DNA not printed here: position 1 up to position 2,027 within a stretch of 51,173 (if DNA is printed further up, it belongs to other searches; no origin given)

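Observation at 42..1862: HD-GYP domain with substituted metal ligands plus a 9-Cys tail: candidate c-di-GMP receptor occupying the PelD role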

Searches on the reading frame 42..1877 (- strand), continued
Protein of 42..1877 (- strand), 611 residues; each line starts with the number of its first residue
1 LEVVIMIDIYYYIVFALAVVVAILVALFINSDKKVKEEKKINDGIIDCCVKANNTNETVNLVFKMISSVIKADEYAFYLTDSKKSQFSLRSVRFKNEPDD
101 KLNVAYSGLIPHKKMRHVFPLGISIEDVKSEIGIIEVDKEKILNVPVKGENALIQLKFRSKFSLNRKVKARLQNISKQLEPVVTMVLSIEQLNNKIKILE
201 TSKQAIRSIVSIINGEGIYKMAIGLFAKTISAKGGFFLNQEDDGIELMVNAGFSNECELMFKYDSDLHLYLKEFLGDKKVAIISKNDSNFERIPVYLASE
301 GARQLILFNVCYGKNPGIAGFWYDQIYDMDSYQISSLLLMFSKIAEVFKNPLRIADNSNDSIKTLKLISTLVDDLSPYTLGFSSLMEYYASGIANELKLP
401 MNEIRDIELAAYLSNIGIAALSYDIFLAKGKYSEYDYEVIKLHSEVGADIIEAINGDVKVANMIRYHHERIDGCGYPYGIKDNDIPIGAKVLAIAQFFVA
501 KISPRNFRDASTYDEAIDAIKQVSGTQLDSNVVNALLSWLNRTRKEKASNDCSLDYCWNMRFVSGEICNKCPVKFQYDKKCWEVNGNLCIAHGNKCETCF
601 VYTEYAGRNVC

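Call 7: find_homologous_proteins(query=window:42-1877:-, max_evalue=0.00001)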
Query window:42-1877:- (611 aa): 155 proteins with E <= 0.00001 among 8000 candidates; the best 120 are listed.
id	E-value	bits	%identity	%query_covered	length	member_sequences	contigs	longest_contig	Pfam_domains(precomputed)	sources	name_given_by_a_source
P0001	0.0e+0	1353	100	99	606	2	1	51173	PF13487.13,PF01966.29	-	-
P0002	0.0e+0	1238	91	99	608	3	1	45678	PF13487.13,PF01966.29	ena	-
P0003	0.0e+0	1118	82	99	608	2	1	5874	PF13487.13,PF01966.29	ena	-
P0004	4.4e-263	892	63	99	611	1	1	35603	PF13487.13,PF01966.29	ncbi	-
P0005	2.2e-245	834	62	94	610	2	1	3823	PF13487.13,PF01966.29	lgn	-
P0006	1.9e-240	818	60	97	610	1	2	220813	PF13487.13,PF01966.29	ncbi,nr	ncbi:MAG: Cyclic di-GMP phosphodiesterase response regulator RpfG [Firmicutes bacterium ADurb.Bin193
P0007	2.1e-238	811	58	94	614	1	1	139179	PF13487.13,PF01966.29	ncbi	-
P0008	1.0e-236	805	58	99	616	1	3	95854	PF13487.13,PF01966.29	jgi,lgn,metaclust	metaclust:\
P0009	5.2e-231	787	58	94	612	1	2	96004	PF13487.13,PF01966.29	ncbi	-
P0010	1.8e-208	712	65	77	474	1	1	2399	PF13487.13,PF01966.29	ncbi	-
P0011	1.8e-183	630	53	88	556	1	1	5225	PF13487.13,PF01966.29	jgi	jgi:HD-GYP domain-containing protein (c-di-GMP phosphodiesterase class II)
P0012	5.3e-118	413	35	96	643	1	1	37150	PF13487.13,PF01966.29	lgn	-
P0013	8.2e-108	380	33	99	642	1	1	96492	PF13487.13,PF01966.29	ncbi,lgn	-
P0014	7.7e-101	357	31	97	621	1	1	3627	PF13487.13,PF01966.29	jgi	jgi:hypothetical protein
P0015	1.9e-99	352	34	90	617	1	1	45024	PF13487.13,PF01966.29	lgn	-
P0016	3.2e-99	351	32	100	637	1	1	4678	PF13487.13,PF01966.29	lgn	-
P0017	4.5e-99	351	30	98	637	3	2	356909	PF13487.13,PF01966.29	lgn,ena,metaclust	metaclust:\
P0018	1.9e-97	346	33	90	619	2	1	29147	PF13487.13,PF01966.29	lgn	-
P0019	1.1e-92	330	32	88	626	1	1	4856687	PF13487.13,PF01966.29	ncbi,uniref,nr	ncbi:HD domain-containing protein [Fodinisporobacter ferrooxydans]|uniref:HD domain-containing prote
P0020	4.5e-92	328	31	98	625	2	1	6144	PF13487.13,PF01966.29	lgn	-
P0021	2.8e-90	322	31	91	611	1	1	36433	PF13487.13,PF01966.29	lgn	-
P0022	2.9e-90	322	31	99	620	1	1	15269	PF13487.13,PF01966.29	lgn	-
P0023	1.3e-87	313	32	98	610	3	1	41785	PF13487.13,PF01966.29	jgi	jgi:HD-GYP domain-containing protein (c-di-GMP phosphodiesterase class II)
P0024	1.7e-86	309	32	91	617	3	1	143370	PF13487.13,PF01966.29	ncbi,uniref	ncbi:HD-GYP domain-containing protein [Paenibacillus aurantiacus]|uniref:HD-GYP domain-containing pr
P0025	1.9e-86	309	30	98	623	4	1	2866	PF13487.13,PF01966.29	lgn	-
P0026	1.8e-85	306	32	93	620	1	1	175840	PF13487.13,PF01966.29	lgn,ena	-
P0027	1.2e-83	300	30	98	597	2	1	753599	PF13487.13,PF01966.29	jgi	jgi:HD-GYP domain-containing protein (c-di-GMP phosphodiesterase class II)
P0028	5.1e-83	298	29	98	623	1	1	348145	PF13487.13,PF01966.29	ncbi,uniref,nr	ncbi:HD domain-containing protein [Paenibacillus filicis]|uniref:HD domain-containing protein n=1 Ta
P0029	2.4e-74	269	28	97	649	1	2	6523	PF13487.13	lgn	-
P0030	3.7e-72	262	33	67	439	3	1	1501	PF13487.13,PF01966.29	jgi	jgi:HD-GYP domain-containing protein (c-di-GMP phosphodiesterase class II)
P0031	1.6e-26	111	41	24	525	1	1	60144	PF13487.13,PF01966.29,PF00990.27,PF00072.31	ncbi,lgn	-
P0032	1.9e-26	111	37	31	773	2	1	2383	PF13185.13,PF13487.13,PF01966.29,PF01590.33,PF13492.13,PF00990.27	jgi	jgi:diguanylate cyclase (GGDEF)-like protein/putative nucleotidyltransferase with HDIG domain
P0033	9.6e-26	109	36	35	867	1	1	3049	PF08447.19,PF13426.14,PF13188.14,PF13487.13,PF01966.29,PF01590.33,PF08448.17,PF00989.32,PF00990.27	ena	-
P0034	2.0e-24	104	39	26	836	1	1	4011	PF13487.13,PF01966.29,PF00990.27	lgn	-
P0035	7.1e-24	103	41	26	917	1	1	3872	PF13596.13,PF08447.19,PF13426.14,PF13188.14,PF13487.13,PF01966.29,PF08448.17,PF00989.32,PF00990.27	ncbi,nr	ncbi:MAG: diguanylate cyclase [Candidatus Omnitrophota bacterium]|nr:diguanylate cyclase [Candidatus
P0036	7.7e-24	103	38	28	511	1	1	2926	PF13487.13,PF01966.29,PF24898.3,PF00990.27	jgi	jgi:diguanylate cyclase (GGDEF)-like protein/putative nucleotidyltransferase with HDIG domain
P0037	1.4e-23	102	37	30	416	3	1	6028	PF13487.13,PF01966.29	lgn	-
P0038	2.1e-23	101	35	26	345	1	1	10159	PF13487.13,PF01966.29,PF00072.31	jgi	jgi:putative two-component system response regulator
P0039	2.2e-23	101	32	28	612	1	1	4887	PF13487.13,PF01966.29,PF00990.27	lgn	-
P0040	3.2e-23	101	32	29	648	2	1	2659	PF13185.13,PF13487.13,PF01966.29,PF01590.33,PF16927.12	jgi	-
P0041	5.5e-23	100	35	27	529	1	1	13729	PF13487.13,PF01966.29,PF00990.27,PF00072.31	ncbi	ncbi:diguanylate cyclase [Candidatus Omnitrophota bacterium]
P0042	9.3e-23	99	39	26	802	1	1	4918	PF08447.19,PF13426.14,PF13188.14,PF13487.13,PF01966.29,PF08448.17,PF00989.32,PF00990.27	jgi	jgi:diguanylate cyclase (GGDEF)-like protein/PAS domain S-box-containing protein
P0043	1.3e-22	99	32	33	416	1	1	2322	PF24391.2,PF08668.19,PF13487.13,PF01966.29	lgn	-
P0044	1.8e-22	98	31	27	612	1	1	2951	PF13487.13,PF01966.29,PF00990.27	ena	-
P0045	5.2e-22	97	30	33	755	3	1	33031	PF02743.25,PF13487.13,PF01966.29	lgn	-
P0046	9.8e-22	96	35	27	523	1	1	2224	PF13487.13,PF01966.29,PF00990.27,PF00072.31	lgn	-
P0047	1.2e-21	95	34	30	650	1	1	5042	PF13185.13,PF13487.13,PF01966.29,PF01590.33,PF13492.13,PF00990.27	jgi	jgi:diguanylate cyclase (GGDEF)-like protein/putative nucleotidyltransferase with HDIG domain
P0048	1.4e-21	95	31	29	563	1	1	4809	PF13487.13,PF01966.29,PF00990.27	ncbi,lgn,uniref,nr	ncbi:bifunctional diguanylate cyclase/phosphohydrolase [Clostridium tarantellae]|uniref:Diguanylate 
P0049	1.8e-21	95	31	29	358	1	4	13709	PF13487.13,PF01966.29,PF00072.31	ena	-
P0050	3.0e-21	94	31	31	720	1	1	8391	PF13487.13,PF01966.29,PF00990.27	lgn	-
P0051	3.2e-21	94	33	27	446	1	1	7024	PF13487.13,PF01966.29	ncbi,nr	ncbi:MAG: HD-GYP domain-containing protein [Actinobacteria bacterium]|nr:HD-GYP domain-containing pr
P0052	3.3e-21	94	31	34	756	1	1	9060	PF13185.13,PF13487.13,PF01966.29,PF01590.33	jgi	-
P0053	6.6e-21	93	29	39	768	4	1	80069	PF07238.20,PF13185.13,PF13487.13,PF01966.29,PF01590.33,PF13492.13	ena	-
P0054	8.4e-21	93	34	28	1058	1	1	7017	PF07494.18,PF13487.13,PF01966.29,PF08450.19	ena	-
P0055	8.4e-21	93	34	28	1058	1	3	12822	PF07494.18,PF13487.13,PF01966.29,PF08450.19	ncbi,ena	-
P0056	8.5e-21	92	34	28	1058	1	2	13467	PF07494.18,PF13487.13,PF01966.29,PF08450.19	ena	-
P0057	8.5e-21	92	34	28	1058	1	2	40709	PF07494.18,PF13487.13,PF01966.29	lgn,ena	-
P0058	8.5e-21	92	34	28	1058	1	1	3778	PF07494.18,PF13487.13,PF01966.29,PF08450.19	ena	-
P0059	8.5e-21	92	34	28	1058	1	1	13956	PF07494.18,PF13487.13,PF01966.29,PF08450.19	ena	-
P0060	1.4e-20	92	35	27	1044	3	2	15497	PF07495.20,PF07494.18,PF13487.13,PF01966.29,PF13570.14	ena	-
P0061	1.7e-20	92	33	31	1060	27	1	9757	PF07494.18,PF13487.13,PF01966.29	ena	-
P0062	2.1e-20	91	38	23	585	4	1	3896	PF13487.13,PF01966.29,PF00990.27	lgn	-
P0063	2.7e-20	91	34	29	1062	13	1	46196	PF07494.18,PF13487.13,PF01966.29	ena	-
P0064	3.9e-20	90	33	31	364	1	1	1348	PF13487.13,PF01966.29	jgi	-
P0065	3.9e-20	90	36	27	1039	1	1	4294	PF07494.18,PF13487.13,PF01966.29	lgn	-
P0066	5.5e-20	90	28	39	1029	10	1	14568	PF07494.18,PF13487.13,PF01966.29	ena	-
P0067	7.6e-20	89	35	28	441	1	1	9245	PF20972.3,PF13487.13,PF01966.29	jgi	jgi:putative nucleotidyltransferase with HDIG domain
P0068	8.3e-20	89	32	30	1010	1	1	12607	PF13185.13,PF13487.13,PF01966.29,PF01590.33,PF13492.13,PF00990.27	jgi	-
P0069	1.0e-19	89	32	28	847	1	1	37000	PF13185.13,PF13487.13,PF01966.29,PF01590.33,PF13492.13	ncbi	-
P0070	1.1e-19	89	33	29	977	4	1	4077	PF07494.18,PF13487.13,PF01966.29,PF08450.19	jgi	jgi:energy-coupling factor transport system substrate-specific component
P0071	1.2e-19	89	32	29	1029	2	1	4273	PF07494.18,PF13487.13,PF01966.29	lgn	-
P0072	1.2e-19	89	36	24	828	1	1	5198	PF13185.13,PF13487.13,PF01966.29,PF01590.33,PF13492.13,PF00990.27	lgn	-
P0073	1.5e-19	88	31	28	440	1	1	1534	PF20972.3,PF13487.13,PF01966.29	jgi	jgi:putative nucleotidyltransferase with HDIG domain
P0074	1.5e-19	88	31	34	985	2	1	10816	PF07495.20,PF07494.18,PF13487.13,PF01966.29,PF08450.19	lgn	-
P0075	2.0e-19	88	34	28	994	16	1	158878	PF07495.20,PF07494.18,PF13487.13,PF01966.29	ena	-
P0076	2.1e-19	88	29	30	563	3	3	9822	PF13487.13,PF01966.29,PF00990.27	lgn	-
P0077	2.5e-19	88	36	28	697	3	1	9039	PF13487.13,PF01966.29,PF00990.27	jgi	-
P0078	2.8e-19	87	36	26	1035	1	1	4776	PF07494.18,PF13487.13,PF01966.29,PF23754.2,PF08450.19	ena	-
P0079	3.8e-19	87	39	22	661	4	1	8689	PF13185.13,PF13487.13,PF01966.29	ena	-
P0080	4.4e-19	87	34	24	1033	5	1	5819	PF00672.31,PF13426.14,PF13188.14,PF12860.14,PF02743.25,PF22673.3,PF13487.13,PF01966.29,PF08448.17,PF00989.32,PF00990.27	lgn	-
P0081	5.5e-19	86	32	28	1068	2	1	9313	PF07494.18,PF13487.13,PF01966.29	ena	-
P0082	6.2e-19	86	31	29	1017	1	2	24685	PF07494.18,PF13487.13,PF01966.29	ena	-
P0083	6.9e-19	86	31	31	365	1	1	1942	PF13487.13,PF01966.29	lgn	-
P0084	9.2e-19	86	33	28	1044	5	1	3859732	PF07495.20,PF07494.18,PF13487.13,PF01966.29,PF16819.12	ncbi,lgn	-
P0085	9.5e-19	86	33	28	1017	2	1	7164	PF07494.18,PF13487.13,PF01966.29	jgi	-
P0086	1.3e-18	85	31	29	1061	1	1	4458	PF07494.18,PF13487.13,PF01966.29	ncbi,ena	-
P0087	1.3e-18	85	33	28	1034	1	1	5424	PF07494.18,PF13487.13,PF01966.29,PF13570.14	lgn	-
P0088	2.0e-18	85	31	31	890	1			PF07494.18,PF13487.13,PF01966.29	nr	nr:HD domain-containing protein [Butyrivibrio sp.]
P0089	2.1e-18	85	32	30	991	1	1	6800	PF08668.19,PF07494.18,PF13487.13,PF01966.29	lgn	-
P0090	2.7e-18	84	33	27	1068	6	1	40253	PF07494.18,PF13487.13,PF01966.29,PF16819.12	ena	-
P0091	2.7e-18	84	36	24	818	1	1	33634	PF13185.13,PF13487.13,PF01966.29,PF01590.33,PF00990.27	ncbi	-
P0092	3.1e-18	84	33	28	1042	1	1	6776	PF07494.18,PF13487.13,PF01966.29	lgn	-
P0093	3.6e-18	84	34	26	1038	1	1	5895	PF07494.18,PF13487.13,PF01966.29,PF16819.12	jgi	-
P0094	4.0e-18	84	34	28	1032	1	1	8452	PF07494.18,PF13487.13,PF01966.29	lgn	-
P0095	5.9e-18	83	32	30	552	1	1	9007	PF13487.13,PF01966.29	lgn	-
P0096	8.3e-18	83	34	26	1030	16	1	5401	PF07494.18,PF13487.13,PF01966.29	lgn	-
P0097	8.6e-18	83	35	27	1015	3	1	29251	PF07494.18,PF13487.13,PF01966.29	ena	-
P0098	9.7e-18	82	29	29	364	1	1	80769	PF13487.13,PF01966.29,PF00072.31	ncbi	-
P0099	1.1e-17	82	31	27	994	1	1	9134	PF07494.18,PF13487.13,PF01966.29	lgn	-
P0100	1.2e-17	82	31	28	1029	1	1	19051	PF07494.18,PF13487.13,PF01966.29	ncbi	-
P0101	1.5e-17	82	36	24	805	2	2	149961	PF13185.13,PF13487.13,PF01966.29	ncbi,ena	ncbi:MAG: HD domain-containing phosphohydrolase [Terracidiphilus sp.]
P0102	1.7e-17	82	29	29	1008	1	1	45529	PF07494.18,PF13487.13,PF01966.29,PF24684.2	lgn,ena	-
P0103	2.3e-17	81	33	26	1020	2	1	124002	PF07494.18,PF13487.13,PF01966.29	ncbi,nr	ncbi:MAG: HD domain-containing protein [Lachnospiraceae bacterium]|nr:HD domain-containing protein [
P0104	2.7e-17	81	29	33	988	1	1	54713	PF07494.18,PF13487.13,PF01966.29,PF08450.19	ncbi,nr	ncbi:MAG: HD domain-containing protein [Eubacterium sp.]|nr:HD domain-containing protein [Eubacteriu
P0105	2.8e-17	81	28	28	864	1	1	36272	PF05226.17,PF13487.13,PF01966.29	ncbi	-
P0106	2.8e-17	81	31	30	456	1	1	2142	PF13487.13,PF01966.29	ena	-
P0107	2.8e-17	81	32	29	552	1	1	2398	PF13487.13,PF01966.29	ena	-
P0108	3.1e-17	81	34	27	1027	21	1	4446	PF07494.18,PF13487.13,PF01966.29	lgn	-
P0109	3.3e-17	81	31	31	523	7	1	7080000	PF13487.13,PF01966.29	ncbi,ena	-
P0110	3.6e-17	80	34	27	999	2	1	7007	PF07494.18,PF13487.13,PF01966.29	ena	-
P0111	4.2e-17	80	34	29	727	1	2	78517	PF08447.19,PF13426.14,PF13188.14,PF12860.14,PF13487.13,PF01966.29,PF08448.17,PF00989.32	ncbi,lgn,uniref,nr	ncbi:PAS domain S-box-containing protein [Halanaerobium saccharolyticum]|uniref:PAS domain S-box-con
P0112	4.5e-17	80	32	28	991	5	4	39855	PF07495.20,PF07494.18,PF13487.13,PF01966.29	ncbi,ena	-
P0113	4.5e-17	80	33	26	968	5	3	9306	PF07495.20,PF08668.19,PF07494.18,PF13487.13,PF01966.29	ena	-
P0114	5.0e-17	80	32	26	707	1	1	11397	PF00497.26,PF13487.13,PF01966.29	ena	-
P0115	1.1e-16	79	33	28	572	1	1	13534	PF13185.13,PF13487.13,PF01966.29,PF00498.32,PF01590.33,PF16697.11,PF13492.13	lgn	-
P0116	3.3e-16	77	30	28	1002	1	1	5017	PF07494.18,PF13487.13,PF01966.29,PF16819.12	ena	-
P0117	3.4e-16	77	31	30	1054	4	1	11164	PF07494.18,PF13487.13,PF01966.29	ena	-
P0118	8.3e-16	76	32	25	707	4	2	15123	PF00497.26,PF13487.13,PF01966.29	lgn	-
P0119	8.5e-16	76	32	28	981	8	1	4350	PF07494.18,PF13487.13,PF01966.29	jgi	jgi:energy-coupling factor transport system substrate-specific component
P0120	1.1e-15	76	28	30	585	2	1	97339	PF00672.31,PF08668.19,PF13487.13,PF01966.29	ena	-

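Call 13: find_encoding_contigs(protein=P0019, flank=10000, max_places=2)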
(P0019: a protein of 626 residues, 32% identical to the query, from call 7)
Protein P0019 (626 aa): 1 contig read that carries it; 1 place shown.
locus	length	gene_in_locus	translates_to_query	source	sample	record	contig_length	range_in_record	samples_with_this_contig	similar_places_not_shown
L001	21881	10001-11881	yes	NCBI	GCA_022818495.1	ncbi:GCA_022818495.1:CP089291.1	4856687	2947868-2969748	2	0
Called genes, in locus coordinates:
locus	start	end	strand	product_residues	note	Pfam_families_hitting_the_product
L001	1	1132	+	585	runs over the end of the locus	PF11997:DUF3492, PF13439:Glyco_transf_4, PF20706:GT4-conflict (weak), PF00534:Glycos_transf_1, PF13692:Glyco_trans_1_4, PF13524:Glyco_trans_1_2 (faint)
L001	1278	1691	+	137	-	-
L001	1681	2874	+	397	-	-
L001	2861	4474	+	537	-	-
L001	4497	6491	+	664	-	-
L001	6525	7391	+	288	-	PF01522:Polysacc_deac_1, PF10096:DUF2334 (weak), PF11959:DUF3473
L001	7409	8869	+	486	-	PF03023:MurJ, PF01554:MatE (weak), PF13440:Polysacc_synt_3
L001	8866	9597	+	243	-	PF00535:Glycos_transf_2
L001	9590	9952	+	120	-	PF10066:DUF2304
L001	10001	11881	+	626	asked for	PF13487:HD_5, PF01966:HD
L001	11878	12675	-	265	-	PF03537:Glyco_hydro_114, PF14885:GHL15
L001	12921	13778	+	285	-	PF00528:BPD_transp_1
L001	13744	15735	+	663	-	PF00005:ABC_tran, PF01547:SBP_bac_1, PF13531:SBP_bac_11, PF13416:SBP_bac_8 (faint)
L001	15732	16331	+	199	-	PF12797:Fer4_2 (weak), PF13237:Fer4_10 (weak), PF13247:Fer4_11, PF12838:Fer4_7, PF13187:Fer4_9 (weak), PF25160:LdpA_Fe-S-bd (weak), PF12837:Fer4_6 (weak), PF13237:Fer4_10 (weak), +3 more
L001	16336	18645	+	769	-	PF04879:Molybdop_Fe4S4, PF00384:Molybdopterin, PF01568:Molydop_binding (weak)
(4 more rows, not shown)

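Call 15: find_encoding_contigs(protein=P0006, flank=10000, max_places=2)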
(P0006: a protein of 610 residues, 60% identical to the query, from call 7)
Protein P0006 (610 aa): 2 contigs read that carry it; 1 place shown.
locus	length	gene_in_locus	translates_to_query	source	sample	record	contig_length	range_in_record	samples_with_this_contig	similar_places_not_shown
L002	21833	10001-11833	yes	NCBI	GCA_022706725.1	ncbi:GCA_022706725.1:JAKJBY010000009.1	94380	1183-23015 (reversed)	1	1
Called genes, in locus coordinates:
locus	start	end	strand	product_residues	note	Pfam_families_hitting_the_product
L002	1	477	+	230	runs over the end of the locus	PF00535:Glycos_transf_2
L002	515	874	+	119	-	PF10066:DUF2304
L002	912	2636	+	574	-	PF11997:DUF3492, PF13439:Glyco_transf_4, PF00534:Glycos_transf_1, PF13692:Glyco_trans_1_4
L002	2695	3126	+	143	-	-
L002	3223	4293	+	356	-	-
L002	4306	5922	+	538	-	-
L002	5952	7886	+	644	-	-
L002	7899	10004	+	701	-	-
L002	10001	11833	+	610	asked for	PF13487:HD_5, PF01966:HD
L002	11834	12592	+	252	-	PF03537:Glyco_hydro_114 (weak)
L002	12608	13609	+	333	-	PF02368:Big_2 (weak), PF02493:MORN (weak)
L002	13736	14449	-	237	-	PF13487:HD_5, PF01966:HD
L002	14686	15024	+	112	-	PF07883:Cupin_2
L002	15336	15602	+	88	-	PF05402:PqqD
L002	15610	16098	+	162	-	-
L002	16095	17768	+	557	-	PF00664:ABC_membrane, PF02463:SMC_N (weak), PF00005:ABC_tran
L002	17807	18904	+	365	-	-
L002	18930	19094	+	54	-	-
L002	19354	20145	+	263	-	PF27840:ScmC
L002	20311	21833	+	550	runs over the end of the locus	PF00395:SLH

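Call 19: predict_structure(alignment_id=A1)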
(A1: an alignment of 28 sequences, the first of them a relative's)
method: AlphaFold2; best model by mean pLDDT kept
length: 606 residues; sequences in the alignment: 28
mean_pLDDT: 80.1   pTM: 0.66
mean pLDDT of the five models: 80.1, 79.5, 78.2, 78.1, 76.0
residues with pLDDT >= 90: 163; 70-90: 322; 50-70: 93; < 50: 28
segments of 3 or more residues with pLDDT < 50: 91-110, 347-353
pLDDT, mean of each block of 10 residues (from residue 1): 87 93 90 87 85 87 87 80 79 39 39 75 83 83 88 83 90 90 81 73 68 78 83 85 88 92 92 89 90 91 76 90 71 69 54 65 78 74 94 96 93 73 59 76 84 90 79 75 94 81 74 88 91 91 76 70 72 78 66 77 69
secondary structure, 60 per line:
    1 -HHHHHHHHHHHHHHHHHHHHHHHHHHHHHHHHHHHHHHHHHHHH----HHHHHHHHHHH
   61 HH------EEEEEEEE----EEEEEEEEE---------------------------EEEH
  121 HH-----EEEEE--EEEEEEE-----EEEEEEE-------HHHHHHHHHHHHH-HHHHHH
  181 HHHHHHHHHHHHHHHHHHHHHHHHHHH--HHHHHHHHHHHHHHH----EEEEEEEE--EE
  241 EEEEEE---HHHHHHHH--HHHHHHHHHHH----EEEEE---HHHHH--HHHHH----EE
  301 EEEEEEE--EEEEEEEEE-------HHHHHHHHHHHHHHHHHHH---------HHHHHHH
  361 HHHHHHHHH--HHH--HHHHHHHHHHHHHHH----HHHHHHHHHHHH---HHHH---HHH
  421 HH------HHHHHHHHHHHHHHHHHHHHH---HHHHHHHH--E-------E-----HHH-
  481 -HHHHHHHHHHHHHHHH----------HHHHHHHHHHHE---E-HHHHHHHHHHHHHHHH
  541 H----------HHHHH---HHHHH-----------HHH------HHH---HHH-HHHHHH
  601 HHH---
elements in order: H2-45 H50-62 E69-76 E81-89 E117-119 E128-132 E135-141 E147-153 H161-173 H175-207 H210-224 E229-236 E239-246 H250-257 H260-270 E275-279 H283-287 H290-294 E299-307 E310-318 H326-344 H354-369 H377-391 H396-407 H411-414 H418-422 H429-449 H453-460 H482-497 H508-518 H525-541 H552-556 H560-564 H595-603
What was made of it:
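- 1791..1859 (-): Single N-terminal transmembrane helix (residues 2-24), followed by a Lys-rich stretch. The AF2 model shows a helix at residues 2-45 (call 19).
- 1344..1715 (-): GAF-like alpha/beta domain 1 (residues 50-173). It includes the near-invariant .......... loop. AF2 secondary structure (call 19).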
